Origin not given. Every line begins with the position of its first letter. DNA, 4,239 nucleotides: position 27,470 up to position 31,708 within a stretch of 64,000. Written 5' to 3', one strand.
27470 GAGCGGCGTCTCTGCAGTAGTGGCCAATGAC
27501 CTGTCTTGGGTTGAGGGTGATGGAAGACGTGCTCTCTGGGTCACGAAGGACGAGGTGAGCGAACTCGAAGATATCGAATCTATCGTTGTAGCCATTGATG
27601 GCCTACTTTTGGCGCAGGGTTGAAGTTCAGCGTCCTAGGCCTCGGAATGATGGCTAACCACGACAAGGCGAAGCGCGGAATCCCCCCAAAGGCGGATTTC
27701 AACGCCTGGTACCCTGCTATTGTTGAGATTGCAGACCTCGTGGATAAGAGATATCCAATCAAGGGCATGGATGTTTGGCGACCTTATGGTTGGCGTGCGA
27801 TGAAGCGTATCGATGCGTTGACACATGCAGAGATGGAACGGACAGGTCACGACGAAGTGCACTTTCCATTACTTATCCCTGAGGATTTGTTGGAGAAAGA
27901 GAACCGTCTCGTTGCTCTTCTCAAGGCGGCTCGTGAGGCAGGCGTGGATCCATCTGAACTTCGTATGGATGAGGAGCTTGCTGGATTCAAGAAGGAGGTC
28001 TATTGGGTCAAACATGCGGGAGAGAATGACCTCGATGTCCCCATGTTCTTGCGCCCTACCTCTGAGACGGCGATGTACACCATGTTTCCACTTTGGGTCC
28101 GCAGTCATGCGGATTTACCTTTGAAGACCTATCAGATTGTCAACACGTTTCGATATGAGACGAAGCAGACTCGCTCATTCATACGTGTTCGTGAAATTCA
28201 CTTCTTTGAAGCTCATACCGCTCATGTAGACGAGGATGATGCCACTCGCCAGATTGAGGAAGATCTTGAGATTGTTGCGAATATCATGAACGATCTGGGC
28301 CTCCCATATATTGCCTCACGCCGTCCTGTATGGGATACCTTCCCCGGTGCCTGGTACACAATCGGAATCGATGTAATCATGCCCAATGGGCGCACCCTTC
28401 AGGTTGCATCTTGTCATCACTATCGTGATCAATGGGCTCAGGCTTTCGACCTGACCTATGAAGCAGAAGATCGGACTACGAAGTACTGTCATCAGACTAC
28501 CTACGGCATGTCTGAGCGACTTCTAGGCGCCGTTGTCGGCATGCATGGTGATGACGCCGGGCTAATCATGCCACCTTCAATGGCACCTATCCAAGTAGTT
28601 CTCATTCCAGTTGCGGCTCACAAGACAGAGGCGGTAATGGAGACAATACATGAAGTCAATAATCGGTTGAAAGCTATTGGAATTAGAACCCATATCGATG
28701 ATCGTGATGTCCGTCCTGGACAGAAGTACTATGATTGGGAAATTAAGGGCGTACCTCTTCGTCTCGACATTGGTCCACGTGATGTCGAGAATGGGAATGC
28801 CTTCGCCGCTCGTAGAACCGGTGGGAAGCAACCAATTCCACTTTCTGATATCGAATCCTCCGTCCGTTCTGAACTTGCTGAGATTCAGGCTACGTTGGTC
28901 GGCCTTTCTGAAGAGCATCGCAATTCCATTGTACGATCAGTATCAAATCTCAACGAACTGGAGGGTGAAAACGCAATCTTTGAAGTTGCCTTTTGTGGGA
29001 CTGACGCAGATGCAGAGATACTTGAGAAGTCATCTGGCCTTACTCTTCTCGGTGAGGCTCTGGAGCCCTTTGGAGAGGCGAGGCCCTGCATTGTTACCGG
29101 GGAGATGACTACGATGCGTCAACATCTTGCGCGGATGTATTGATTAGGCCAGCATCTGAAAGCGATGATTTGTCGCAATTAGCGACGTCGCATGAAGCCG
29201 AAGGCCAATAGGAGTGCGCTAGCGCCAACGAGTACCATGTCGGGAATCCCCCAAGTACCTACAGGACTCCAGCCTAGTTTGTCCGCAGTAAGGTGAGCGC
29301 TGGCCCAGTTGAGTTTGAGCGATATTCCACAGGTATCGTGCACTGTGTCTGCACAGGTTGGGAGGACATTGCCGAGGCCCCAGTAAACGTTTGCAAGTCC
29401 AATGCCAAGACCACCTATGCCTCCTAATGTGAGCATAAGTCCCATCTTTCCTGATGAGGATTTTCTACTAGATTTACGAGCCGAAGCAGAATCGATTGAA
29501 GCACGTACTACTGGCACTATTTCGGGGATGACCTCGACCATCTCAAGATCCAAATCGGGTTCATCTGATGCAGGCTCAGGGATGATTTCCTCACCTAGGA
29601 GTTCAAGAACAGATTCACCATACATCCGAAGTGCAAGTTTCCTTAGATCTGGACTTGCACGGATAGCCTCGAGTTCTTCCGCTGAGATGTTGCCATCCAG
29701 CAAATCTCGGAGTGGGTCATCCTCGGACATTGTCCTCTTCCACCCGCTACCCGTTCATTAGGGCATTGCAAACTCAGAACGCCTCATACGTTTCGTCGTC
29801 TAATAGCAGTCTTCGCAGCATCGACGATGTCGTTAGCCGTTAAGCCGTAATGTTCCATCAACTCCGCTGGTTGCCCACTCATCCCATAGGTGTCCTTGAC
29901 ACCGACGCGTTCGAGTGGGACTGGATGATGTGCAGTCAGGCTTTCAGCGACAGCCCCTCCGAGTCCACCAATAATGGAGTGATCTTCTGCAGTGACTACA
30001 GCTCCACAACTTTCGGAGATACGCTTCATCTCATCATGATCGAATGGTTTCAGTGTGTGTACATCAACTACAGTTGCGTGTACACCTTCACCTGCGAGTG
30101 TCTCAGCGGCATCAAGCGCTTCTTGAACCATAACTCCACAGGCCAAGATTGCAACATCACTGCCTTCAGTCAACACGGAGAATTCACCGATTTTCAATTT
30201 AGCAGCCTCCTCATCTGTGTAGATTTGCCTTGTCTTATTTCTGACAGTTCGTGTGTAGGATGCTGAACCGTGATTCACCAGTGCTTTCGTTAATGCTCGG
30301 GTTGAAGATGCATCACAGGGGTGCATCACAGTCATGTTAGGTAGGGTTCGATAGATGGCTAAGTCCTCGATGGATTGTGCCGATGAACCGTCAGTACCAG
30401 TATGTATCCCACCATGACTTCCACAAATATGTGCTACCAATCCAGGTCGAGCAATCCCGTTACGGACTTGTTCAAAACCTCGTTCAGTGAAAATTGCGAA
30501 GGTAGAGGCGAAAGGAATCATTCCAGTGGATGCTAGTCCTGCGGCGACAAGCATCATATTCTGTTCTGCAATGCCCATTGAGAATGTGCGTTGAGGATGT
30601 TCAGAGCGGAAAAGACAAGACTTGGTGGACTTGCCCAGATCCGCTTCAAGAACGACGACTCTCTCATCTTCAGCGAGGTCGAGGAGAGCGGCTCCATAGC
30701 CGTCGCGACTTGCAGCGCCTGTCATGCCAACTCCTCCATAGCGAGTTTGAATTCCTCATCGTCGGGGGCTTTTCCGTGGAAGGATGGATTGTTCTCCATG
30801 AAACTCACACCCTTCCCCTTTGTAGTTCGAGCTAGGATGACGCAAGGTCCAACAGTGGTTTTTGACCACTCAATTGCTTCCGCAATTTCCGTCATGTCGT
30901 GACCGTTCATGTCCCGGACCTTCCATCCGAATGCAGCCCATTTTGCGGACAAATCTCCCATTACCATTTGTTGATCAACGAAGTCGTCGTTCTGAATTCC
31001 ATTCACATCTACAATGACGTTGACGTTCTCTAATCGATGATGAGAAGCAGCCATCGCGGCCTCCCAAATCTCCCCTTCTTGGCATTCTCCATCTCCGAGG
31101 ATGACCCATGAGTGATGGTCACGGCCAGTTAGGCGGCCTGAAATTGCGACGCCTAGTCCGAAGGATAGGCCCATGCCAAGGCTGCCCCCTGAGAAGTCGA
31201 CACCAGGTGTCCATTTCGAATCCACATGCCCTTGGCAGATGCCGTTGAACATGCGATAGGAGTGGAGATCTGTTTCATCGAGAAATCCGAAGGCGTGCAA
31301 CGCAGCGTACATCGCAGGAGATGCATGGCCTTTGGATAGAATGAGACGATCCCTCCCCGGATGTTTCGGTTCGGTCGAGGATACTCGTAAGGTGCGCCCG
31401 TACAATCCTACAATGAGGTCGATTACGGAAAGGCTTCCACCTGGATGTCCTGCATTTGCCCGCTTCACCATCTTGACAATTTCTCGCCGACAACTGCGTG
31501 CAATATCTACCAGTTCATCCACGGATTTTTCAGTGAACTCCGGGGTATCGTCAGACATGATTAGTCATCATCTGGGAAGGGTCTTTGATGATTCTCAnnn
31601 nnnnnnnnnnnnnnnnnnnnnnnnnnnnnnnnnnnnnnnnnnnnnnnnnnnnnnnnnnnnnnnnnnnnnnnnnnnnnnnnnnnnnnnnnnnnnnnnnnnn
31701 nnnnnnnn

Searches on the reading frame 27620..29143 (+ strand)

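Call 70: search_protein_families(library=pfam, proteins=[window:27620-29143:+], max_evalue=0.0001)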
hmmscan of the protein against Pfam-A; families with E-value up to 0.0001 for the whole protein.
window:27620-29143:+ (507 aa): 2 families
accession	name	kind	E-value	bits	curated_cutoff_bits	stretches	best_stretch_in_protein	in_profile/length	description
PF00587.30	tRNA-synt_2b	-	1.2e-28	100.8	29.3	1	128-306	1-176/179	tRNA synthetase class II core domain (G, H, P, S and T)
PF03129.25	HGTP_anticodon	-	1.3e-16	60.9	21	1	325-416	1-92/94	Anticodon binding domain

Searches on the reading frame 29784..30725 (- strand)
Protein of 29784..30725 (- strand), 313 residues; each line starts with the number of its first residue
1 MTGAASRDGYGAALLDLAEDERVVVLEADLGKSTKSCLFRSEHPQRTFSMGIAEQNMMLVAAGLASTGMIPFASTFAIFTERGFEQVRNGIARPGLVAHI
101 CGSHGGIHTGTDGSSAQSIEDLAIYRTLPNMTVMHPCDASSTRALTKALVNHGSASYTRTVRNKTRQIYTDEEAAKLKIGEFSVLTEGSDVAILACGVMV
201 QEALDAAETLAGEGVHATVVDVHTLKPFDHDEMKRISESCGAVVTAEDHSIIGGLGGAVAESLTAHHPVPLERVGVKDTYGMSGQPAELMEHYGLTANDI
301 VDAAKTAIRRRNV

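Call 70: search_protein_families(library=pfam, proteins=[window:29784-30725:-], max_evalue=0.0001)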
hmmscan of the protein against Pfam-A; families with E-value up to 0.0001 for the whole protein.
window:29784-30725:- (313 aa): 4 families
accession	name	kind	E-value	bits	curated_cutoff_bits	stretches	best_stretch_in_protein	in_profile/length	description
PF02779.29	Transket_pyr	-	3.6e-35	121.6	27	1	6-163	5-170/174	Transketolase, pyrimidine binding domain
PF02780.25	Transketolase_C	-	6.8e-33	113.7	25.9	1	180-300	1-124/124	Transketolase, C-terminal domain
PF22613.1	Transketolase_C_1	-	3e-08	34.3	27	1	188-296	11-113/113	Transketolase-like TK C-terminal domain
PF17147.9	PFOR_II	-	9e-07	29.6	27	1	190-266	2-77/102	Pyruvate:ferredoxin oxidoreductase core domain II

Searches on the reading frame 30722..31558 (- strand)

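Call 70: search_protein_families(library=pfam, proteins=[window:30722-31558:-], max_evalue=0.0001)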
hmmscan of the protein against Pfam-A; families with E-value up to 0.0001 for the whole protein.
window:30722-31558:- (278 aa): 3 families
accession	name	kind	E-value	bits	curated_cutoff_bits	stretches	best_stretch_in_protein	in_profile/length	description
PF00456.26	Transketolase_N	-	8.4e-46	156.9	22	1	23-275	9-273/334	Transketolase, thiamine diphosphate binding domain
PF13292.11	DXP_synthase_N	-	1.3e-10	41.5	21.2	1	10-187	12-172/274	1-deoxy-D-xylulose-5-phosphate synthase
PF00676.26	E1_dh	-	7.4e-05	22.3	22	1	125-241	99-220/300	Dehydrogenase E1 component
